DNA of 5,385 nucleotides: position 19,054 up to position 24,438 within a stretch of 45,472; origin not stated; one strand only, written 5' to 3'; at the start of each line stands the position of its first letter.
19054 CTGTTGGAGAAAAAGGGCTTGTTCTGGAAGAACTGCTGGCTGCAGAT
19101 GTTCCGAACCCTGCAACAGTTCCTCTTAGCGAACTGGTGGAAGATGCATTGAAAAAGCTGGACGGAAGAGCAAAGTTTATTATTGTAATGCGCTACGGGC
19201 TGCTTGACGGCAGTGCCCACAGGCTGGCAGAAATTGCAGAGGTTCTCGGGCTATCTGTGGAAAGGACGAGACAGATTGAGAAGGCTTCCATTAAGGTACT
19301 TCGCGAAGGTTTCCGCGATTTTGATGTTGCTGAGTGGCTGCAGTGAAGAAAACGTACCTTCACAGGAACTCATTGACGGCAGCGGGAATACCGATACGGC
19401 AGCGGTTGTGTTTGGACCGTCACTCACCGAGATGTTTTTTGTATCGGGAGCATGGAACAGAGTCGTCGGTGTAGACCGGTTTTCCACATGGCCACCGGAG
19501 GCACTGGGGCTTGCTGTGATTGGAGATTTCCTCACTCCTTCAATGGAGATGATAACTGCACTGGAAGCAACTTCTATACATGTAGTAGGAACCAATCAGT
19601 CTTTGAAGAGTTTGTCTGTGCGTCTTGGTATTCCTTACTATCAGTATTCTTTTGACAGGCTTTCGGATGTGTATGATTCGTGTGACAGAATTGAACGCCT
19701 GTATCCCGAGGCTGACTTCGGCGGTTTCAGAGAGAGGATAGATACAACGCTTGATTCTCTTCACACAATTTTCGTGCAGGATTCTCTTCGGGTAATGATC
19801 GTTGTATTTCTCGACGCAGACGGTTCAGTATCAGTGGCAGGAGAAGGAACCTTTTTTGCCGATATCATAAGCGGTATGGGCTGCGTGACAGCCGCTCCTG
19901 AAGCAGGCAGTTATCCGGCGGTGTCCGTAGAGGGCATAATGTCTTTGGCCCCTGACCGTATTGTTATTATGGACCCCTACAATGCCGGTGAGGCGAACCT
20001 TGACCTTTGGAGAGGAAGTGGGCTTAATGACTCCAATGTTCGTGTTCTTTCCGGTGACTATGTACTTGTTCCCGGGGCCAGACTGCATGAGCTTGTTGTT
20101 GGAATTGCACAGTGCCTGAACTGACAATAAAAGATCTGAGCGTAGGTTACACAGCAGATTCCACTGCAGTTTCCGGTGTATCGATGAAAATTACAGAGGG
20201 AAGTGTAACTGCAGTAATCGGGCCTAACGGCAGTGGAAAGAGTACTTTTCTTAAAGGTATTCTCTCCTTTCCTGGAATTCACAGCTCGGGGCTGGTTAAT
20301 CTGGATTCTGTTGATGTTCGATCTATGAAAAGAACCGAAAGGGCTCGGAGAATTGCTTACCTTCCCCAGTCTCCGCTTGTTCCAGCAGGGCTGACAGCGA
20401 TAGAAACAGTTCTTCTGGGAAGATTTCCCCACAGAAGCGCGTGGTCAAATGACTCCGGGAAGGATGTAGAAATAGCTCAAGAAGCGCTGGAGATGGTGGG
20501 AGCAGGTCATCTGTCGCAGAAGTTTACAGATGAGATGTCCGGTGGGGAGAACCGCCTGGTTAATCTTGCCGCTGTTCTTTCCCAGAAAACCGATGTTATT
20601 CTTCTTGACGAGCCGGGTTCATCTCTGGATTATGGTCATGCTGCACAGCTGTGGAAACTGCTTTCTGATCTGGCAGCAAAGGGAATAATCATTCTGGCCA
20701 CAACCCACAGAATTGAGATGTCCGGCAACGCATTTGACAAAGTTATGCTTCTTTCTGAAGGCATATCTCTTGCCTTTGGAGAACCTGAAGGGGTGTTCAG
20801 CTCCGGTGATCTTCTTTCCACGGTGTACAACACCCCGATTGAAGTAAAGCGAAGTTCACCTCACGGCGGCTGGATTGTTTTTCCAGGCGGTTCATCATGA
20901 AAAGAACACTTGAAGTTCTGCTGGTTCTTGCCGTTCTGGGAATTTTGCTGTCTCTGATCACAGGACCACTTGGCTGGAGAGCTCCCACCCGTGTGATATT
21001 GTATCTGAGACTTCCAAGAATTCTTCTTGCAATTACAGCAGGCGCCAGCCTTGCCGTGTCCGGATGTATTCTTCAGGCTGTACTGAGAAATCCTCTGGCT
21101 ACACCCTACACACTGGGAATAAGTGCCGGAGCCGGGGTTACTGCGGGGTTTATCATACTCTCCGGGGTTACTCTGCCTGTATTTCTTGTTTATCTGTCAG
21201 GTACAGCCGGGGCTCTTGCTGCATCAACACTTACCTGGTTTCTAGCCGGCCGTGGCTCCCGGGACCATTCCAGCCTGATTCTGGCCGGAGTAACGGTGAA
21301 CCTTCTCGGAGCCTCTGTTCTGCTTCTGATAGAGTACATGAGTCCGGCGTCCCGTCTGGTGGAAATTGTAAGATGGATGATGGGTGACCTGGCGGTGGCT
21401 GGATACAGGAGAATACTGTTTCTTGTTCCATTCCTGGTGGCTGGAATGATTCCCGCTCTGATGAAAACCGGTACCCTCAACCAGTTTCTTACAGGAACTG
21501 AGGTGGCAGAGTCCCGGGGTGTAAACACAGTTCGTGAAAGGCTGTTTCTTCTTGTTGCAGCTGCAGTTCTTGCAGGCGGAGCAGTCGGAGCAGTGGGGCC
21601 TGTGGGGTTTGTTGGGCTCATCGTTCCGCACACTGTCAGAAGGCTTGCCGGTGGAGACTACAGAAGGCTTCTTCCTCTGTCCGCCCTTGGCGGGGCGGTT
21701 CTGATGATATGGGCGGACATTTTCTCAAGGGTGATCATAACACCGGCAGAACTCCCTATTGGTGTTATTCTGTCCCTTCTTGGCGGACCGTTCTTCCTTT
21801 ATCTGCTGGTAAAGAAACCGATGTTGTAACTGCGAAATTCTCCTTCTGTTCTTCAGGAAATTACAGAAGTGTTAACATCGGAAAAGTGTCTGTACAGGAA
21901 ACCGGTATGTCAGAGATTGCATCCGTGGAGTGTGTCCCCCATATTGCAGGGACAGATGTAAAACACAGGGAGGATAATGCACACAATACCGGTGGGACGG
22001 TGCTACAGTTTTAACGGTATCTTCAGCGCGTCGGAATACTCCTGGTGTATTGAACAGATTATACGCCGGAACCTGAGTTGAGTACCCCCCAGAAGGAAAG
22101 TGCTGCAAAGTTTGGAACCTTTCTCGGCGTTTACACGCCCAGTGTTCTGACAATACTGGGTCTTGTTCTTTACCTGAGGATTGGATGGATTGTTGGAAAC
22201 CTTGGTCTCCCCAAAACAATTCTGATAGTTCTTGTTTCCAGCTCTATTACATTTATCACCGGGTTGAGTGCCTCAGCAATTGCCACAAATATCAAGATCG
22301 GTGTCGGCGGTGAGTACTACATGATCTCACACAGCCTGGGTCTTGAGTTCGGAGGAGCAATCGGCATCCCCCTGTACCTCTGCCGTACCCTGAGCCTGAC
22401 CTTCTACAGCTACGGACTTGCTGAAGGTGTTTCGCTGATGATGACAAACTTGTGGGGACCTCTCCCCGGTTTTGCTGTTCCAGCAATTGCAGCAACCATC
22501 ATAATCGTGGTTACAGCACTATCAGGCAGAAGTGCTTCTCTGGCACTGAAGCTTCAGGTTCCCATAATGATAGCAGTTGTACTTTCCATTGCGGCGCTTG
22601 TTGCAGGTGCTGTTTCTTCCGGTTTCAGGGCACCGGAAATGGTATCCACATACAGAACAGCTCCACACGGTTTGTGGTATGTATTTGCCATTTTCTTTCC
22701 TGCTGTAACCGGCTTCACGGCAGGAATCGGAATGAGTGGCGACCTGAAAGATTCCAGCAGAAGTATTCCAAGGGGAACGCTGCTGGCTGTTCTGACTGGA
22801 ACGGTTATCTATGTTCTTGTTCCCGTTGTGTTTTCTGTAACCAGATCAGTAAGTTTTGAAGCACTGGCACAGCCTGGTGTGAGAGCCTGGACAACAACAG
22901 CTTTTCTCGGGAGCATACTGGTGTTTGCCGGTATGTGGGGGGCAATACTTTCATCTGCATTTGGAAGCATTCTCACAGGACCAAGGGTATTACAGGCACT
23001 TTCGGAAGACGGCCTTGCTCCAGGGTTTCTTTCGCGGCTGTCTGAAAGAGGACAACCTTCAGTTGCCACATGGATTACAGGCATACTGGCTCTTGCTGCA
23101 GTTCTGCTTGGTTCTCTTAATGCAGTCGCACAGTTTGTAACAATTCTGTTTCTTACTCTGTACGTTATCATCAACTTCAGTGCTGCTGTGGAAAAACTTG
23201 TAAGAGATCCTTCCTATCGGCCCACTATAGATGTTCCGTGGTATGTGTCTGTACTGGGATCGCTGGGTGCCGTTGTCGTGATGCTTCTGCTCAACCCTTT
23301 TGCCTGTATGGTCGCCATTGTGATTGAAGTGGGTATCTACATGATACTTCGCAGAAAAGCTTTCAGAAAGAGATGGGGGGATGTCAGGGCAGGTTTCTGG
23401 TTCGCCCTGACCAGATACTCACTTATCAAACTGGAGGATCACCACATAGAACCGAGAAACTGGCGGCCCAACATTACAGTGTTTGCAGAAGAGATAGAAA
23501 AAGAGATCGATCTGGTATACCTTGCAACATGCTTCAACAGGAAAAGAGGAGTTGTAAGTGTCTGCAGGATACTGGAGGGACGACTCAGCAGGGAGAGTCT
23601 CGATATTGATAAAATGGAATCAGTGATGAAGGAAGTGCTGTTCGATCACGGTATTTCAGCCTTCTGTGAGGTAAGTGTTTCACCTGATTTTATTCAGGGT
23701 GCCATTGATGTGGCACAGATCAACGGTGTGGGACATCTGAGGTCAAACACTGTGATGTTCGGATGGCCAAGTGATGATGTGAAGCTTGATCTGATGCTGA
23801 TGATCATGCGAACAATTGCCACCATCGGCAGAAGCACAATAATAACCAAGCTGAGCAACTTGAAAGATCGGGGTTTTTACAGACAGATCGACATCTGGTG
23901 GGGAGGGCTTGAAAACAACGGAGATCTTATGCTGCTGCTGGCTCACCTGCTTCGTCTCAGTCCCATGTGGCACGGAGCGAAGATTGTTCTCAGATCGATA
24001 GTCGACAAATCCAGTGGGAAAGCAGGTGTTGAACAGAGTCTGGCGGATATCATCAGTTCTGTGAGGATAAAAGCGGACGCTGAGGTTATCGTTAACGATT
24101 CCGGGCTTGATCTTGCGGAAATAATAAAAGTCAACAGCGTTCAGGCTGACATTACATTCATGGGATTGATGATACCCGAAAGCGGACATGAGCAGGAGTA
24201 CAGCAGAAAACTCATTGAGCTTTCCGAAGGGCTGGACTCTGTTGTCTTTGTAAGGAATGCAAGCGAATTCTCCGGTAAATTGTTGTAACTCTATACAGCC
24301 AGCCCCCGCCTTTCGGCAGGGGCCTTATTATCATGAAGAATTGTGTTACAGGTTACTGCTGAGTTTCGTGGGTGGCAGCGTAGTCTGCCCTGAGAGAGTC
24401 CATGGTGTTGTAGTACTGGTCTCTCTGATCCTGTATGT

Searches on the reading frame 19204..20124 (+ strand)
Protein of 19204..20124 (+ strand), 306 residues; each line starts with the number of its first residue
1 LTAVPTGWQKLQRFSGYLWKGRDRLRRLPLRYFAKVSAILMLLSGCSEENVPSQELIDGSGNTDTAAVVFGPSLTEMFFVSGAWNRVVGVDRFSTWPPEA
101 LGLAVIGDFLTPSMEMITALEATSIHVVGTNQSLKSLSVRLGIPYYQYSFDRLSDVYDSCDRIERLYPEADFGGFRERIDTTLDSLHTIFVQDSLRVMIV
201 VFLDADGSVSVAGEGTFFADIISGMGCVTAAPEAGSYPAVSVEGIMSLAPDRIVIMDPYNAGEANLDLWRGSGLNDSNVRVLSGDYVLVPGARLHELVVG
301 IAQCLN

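Call 75: search_protein_families(library=pfam, proteins=[window:19204-20124:+], max_evalue=0.00001)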
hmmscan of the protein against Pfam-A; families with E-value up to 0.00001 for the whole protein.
window:19204-20124:+ (306 aa): 1 family
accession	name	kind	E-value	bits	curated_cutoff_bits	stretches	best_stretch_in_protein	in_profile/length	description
PF01497.23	Peripla_BP_2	-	1.1e-10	41.8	27.5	1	68-258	2-200/235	Periplasmic binding protein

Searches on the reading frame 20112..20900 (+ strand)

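Call 75: search_protein_families(library=pfam, proteins=[window:20112-20900:+], max_evalue=0.00001)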
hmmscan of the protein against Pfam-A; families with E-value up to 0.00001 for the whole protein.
window:20112-20900:+ (262 aa): 4 families
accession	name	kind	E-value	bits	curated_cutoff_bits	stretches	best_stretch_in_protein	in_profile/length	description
PF00005.33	ABC_tran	-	7e-25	88.7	25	1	21-168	2-135/137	ABC transporter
PF13304.12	AAA_21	-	1.1e-12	49.1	27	0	32-61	1-34/304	AAA domain, putative AbiEii toxin, Type IV TA system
PF02463.25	SMC_N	-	1.3e-09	38.3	40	1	29-211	23-208/220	RecF/RecN/SMC N terminal domain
PF13175.12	AAA_15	-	8e-06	26.1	32.1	0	24-74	18-70/374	AAA ATPase domain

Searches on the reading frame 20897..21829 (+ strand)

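Call 75: search_protein_families(library=pfam, proteins=[window:20897-21829:+], max_evalue=0.00001)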
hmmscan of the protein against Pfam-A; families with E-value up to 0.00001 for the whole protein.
window:20897-21829:+ (310 aa): 1 family
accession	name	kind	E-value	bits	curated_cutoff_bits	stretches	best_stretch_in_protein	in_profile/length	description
PF01032.23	FecCD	-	4.2e-79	266.2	26.5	1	30-306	34-311/311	FecCD transport family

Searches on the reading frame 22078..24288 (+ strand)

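Call 75: search_protein_families(library=pfam, proteins=[window:22078-24288:+], max_evalue=0.00001)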
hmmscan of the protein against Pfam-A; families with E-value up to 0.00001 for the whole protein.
window:22078-24288:+ (736 aa): 2 families
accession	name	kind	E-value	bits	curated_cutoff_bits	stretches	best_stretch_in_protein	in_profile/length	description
PF00324.27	AA_permease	-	9.1e-42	143.7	24.6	1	19-466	3-468/470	Amino acid permease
PF03522.20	SLC12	-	2.2e-14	53.8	27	1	479-566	4-89/418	Solute carrier family 12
